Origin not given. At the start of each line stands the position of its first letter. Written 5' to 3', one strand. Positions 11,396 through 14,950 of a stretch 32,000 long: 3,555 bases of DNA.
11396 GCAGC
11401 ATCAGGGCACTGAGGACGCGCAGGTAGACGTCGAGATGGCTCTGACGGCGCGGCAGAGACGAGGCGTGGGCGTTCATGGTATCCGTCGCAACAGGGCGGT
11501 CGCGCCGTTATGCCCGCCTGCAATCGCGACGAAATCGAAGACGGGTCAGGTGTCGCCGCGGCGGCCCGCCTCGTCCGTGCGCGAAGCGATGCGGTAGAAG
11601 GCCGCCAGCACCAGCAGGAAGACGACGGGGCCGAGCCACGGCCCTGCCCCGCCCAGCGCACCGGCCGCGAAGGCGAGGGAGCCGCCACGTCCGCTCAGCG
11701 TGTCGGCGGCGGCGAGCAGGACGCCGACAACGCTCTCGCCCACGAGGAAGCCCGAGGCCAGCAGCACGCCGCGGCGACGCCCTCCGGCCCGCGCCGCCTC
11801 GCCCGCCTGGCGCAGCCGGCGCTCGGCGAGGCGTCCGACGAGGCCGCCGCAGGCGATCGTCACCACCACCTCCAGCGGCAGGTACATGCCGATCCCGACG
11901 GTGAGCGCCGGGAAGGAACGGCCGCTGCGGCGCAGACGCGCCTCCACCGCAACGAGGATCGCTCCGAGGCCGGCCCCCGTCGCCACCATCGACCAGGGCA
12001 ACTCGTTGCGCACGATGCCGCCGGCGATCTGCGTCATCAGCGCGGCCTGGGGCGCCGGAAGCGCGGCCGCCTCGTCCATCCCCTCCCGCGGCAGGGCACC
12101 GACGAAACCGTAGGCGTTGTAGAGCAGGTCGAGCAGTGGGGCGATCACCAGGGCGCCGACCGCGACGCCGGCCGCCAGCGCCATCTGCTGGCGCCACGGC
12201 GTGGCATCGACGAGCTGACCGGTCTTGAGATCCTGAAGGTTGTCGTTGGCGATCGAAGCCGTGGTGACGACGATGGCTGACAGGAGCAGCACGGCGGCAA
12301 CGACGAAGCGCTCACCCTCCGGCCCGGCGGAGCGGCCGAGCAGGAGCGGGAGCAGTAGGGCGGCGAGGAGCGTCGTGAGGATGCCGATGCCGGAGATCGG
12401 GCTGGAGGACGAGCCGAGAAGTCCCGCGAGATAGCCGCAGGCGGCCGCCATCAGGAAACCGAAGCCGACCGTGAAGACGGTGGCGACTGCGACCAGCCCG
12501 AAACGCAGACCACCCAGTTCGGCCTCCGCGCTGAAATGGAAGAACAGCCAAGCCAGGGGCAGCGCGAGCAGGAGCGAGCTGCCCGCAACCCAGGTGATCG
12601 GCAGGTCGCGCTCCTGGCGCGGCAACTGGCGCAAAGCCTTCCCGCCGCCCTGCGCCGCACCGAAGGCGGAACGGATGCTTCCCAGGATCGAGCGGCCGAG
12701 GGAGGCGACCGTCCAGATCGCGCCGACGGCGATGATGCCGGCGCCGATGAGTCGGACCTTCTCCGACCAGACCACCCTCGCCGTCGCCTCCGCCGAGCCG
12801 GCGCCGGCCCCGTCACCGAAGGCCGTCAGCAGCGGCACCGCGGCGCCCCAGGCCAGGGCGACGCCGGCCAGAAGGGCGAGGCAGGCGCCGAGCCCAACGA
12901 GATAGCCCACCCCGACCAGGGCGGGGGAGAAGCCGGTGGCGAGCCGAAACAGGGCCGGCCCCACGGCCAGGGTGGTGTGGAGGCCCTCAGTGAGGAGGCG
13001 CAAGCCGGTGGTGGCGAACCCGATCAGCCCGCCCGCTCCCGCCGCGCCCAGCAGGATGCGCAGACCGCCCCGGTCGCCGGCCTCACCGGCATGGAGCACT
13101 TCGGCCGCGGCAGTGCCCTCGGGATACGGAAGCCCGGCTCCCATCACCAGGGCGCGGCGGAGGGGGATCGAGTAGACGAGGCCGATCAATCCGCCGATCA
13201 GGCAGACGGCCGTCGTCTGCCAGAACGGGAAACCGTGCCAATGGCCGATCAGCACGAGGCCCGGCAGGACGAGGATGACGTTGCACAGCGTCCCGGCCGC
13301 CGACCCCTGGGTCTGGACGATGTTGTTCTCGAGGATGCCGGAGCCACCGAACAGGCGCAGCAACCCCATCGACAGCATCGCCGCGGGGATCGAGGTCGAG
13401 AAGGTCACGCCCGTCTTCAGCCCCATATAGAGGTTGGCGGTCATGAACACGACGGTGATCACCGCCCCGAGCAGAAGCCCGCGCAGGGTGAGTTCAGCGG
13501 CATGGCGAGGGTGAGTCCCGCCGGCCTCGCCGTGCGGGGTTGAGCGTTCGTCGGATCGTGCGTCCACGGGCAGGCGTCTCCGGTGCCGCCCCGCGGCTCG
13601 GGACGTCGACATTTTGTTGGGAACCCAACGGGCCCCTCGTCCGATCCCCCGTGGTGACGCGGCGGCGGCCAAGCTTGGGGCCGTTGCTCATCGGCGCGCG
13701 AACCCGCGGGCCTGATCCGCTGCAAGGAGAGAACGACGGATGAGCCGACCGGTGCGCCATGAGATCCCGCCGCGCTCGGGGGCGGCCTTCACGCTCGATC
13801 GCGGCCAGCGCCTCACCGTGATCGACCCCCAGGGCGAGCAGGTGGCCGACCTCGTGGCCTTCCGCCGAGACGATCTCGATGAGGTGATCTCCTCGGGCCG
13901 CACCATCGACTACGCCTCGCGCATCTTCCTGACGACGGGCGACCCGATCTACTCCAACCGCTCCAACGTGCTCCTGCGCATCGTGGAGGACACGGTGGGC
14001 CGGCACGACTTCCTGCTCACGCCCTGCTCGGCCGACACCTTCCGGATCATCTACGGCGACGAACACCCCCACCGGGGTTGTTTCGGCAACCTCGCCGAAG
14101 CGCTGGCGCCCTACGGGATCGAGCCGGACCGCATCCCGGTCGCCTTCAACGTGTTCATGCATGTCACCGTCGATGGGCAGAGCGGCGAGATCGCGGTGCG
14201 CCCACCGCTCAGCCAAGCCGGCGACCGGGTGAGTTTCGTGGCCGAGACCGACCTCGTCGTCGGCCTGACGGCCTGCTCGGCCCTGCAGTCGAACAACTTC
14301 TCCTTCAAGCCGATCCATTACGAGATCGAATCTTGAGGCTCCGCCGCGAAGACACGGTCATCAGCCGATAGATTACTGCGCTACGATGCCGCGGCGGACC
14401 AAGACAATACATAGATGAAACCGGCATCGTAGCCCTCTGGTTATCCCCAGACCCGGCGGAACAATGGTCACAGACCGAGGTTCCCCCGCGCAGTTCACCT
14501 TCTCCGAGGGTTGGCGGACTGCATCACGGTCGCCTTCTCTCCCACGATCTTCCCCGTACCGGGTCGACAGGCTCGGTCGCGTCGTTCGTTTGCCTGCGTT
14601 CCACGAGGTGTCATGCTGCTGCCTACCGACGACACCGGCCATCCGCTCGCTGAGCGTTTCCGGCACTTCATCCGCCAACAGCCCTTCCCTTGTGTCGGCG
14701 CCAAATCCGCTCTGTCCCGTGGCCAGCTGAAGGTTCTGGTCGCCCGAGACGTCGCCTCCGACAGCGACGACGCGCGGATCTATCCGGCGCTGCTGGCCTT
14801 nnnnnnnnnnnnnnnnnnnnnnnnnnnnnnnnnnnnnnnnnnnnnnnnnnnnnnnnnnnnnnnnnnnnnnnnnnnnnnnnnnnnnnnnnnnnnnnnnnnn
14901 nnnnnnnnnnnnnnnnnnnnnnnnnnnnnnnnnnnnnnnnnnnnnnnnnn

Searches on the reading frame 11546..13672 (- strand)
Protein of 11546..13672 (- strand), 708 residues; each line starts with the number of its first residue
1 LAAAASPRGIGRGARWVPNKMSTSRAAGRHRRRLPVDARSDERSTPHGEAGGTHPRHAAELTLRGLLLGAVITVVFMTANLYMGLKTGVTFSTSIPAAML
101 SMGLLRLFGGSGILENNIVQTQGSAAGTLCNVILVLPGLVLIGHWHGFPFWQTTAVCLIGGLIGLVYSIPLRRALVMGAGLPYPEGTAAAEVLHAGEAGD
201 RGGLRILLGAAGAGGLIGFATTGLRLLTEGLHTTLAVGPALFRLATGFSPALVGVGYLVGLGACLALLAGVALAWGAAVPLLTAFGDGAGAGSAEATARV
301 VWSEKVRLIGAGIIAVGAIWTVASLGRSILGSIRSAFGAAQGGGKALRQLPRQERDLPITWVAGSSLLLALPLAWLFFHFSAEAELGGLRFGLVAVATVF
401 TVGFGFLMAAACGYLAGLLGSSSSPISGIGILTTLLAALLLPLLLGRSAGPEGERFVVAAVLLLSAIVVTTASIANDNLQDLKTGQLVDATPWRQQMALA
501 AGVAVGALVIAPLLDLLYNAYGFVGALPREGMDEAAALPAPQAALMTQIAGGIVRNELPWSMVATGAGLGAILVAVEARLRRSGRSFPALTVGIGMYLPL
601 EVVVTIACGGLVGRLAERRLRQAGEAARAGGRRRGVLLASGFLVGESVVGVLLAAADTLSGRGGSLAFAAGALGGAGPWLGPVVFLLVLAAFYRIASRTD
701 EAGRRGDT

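Call 3: search_protein_families(library=pfam, proteins=[window:11546-13672:-], max_evalue=0.01)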
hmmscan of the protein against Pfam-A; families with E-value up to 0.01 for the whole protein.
window:11546-13672:- (708 aa): 1 family
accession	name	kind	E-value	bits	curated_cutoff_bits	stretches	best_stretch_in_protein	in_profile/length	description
PF03169.20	OPT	-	1.3e-101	341.6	25.8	1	60-655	1-621/623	OPT oligopeptide transporter protein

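Call 4: search_protein_families(library=ncbifam, proteins=[window:11546-13672:-], max_evalue=0.01)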
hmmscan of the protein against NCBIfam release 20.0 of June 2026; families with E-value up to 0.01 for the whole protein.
window:11546-13672:- (708 aa): 2 families
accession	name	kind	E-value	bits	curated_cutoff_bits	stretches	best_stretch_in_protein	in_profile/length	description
TIGR00733.1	TIGR00733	equivalog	9.6e-182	605.5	182.5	1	60-655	1-586/589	OPT family oligopeptide transporter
TIGR00728.1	OPT_sfam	superfamily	9.9e-88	295.4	128.35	2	60-326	16-310/659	OPT family oligopeptide transporter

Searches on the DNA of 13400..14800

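Call 77: search_rna_families(source=window, start=13400, end=14800, threshold=evalue, max_evalue=5)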
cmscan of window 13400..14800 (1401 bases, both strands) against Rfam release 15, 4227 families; matches with E-value up to 5: 1.
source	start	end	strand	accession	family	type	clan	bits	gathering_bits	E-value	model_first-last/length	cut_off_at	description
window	14207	14264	-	RF01129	sR44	Gene; snRNA; snoRNA; CD-box;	-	13.2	45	2.8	1-55/55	no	Small nucleolar RNA sR44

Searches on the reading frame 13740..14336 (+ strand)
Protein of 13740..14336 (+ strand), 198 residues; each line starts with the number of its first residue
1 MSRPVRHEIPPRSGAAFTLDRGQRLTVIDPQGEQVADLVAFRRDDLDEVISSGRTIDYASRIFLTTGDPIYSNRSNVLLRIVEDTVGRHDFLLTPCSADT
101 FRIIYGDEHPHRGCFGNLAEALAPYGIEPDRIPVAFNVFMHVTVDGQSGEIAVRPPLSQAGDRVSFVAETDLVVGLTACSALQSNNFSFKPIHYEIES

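Call 3: search_protein_families(library=pfam, proteins=[window:13740-14336:+], max_evalue=0.01)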
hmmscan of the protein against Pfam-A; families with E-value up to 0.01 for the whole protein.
window:13740-14336:+ (198 aa): 1 family
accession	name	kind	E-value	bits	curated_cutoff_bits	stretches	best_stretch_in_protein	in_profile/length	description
PF09347.15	DUF1989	-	7.6e-57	192.1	27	1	8-173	2-168/168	Domain of unknown function (DUF1989)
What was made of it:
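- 13740..14336 (+): DUF1989 protein (198 aa). It belongs to the Zn-Cys3 family that includes carboxyguanidine deiminase CgdAB and the TMAO demethylase metal domain. It is a probable accessory partner of the YcgG enzyme. PF09347, E 7.6e-57 (call 3).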

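Call 4: search_protein_families(library=ncbifam, proteins=[window:13740-14336:+], max_evalue=0.01)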
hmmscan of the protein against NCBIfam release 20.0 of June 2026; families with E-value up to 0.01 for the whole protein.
window:13740-14336:+ (198 aa): 3 families
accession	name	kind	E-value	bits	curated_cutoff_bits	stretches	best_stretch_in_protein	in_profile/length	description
TIGR03424.1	urea_degr_1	equivalog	1.2e-30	106.6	284.7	1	7-191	6-190/198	urea amidolyase associated protein UAAP2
TIGR03425.1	urea_degr_2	hypoth_equivalog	7.1e-24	84.3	205.95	1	9-192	7-198/233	urea amidolyase associated protein UAAP1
NF053776.1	TmaoDeMthMsil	equivalog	2.7e-23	82.4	1100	1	9-181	169-344/763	trimethylamine N-oxide demethylase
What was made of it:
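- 13740..14336 (+): It scores below the NCBIfam cut-offs for the urea/guanidine UAAP equivalogs (call 4).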

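Call 81: search_solved_structures(query=window:13740-14336:+, max_evalue=0.01, show_alignments=1)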
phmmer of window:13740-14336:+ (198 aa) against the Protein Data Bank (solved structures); distinct sequences matched with E-value up to 0.01: 4.
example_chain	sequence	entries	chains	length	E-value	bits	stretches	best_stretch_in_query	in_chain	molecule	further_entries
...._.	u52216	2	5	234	4.4e-25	91.5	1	6-180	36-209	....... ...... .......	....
9q59_A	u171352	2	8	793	2e-15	60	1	13-193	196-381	trimethylamine N-oxide demethylase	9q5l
9q5a_A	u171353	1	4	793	5.6e-15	58.5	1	15-193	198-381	Trimethylamine N-oxide Demethylase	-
3di4_A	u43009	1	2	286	7.3e-14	54.8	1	9-181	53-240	Uncharacterized Protein DUF1989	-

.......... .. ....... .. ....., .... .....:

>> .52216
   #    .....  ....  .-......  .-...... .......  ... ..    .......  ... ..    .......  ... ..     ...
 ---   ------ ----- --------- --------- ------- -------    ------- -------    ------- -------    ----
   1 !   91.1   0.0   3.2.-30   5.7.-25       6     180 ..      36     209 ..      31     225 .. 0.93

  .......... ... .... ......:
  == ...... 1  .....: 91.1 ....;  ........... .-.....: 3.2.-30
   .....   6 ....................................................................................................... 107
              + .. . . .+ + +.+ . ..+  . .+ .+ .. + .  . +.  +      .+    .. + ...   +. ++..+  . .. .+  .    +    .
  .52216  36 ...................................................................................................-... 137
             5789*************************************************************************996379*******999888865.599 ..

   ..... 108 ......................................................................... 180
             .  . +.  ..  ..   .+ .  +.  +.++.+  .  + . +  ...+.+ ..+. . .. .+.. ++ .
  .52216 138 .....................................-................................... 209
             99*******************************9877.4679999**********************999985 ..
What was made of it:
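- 13740..14336 (+): PDB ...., E 4e-25, and Tdm 9Q59, E 2e-15; the three Cys align (call 81).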
